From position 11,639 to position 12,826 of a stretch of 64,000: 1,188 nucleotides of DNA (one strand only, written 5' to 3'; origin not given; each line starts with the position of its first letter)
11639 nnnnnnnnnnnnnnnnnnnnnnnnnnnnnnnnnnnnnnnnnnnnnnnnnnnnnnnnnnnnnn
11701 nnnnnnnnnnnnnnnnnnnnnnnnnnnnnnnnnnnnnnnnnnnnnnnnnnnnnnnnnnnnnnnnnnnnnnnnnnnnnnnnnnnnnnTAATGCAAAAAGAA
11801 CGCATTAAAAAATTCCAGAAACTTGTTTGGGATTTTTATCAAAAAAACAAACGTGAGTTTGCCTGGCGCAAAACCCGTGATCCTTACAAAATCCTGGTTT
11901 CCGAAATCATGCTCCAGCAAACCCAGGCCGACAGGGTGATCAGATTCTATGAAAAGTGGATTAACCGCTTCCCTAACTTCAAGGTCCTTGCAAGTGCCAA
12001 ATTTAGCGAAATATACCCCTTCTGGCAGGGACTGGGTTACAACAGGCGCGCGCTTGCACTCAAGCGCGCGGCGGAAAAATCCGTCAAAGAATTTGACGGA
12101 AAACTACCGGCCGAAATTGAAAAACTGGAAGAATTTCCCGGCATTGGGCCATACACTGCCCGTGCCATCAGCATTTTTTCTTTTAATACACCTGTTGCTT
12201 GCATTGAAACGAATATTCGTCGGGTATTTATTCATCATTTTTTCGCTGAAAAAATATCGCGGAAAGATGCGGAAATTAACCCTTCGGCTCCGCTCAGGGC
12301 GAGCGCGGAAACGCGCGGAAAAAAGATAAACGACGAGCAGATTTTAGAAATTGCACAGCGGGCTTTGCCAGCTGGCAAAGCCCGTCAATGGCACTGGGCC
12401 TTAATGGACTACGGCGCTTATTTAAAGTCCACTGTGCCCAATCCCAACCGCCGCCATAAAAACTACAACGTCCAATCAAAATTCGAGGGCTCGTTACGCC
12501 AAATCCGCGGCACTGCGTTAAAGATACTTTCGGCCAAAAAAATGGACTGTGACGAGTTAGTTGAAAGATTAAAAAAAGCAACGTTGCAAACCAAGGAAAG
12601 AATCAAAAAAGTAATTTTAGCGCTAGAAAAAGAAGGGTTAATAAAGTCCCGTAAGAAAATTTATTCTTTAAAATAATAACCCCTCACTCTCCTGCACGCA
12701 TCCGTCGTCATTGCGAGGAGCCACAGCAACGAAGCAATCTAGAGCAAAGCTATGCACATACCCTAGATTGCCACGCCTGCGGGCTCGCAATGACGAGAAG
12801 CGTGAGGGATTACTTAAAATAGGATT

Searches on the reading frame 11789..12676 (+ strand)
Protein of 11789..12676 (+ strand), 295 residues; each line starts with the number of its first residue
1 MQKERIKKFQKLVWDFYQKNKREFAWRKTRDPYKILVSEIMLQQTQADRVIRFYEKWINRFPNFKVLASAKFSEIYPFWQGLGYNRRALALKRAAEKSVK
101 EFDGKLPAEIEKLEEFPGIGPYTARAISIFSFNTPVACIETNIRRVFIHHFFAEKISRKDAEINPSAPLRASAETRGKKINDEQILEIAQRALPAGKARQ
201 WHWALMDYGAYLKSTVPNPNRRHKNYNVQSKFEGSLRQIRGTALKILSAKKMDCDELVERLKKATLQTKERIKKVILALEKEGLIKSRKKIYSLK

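Call 7: search_protein_families(library=pfam, proteins=[window:11789-12676:+], max_evalue=0.01)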
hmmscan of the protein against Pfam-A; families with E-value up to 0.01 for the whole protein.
window:11789-12676:+ (295 aa): 2 families
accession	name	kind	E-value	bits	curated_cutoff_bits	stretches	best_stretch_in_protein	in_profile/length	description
PF00730.31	HhH-GPD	-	1.4e-15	58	26.2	1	37-160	1-97/108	HhH-GPD superfamily base excision DNA repair protein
PF00633.29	HHH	-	7.5e-05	22.8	24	1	102-127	2-27/30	Helix-hairpin-helix motif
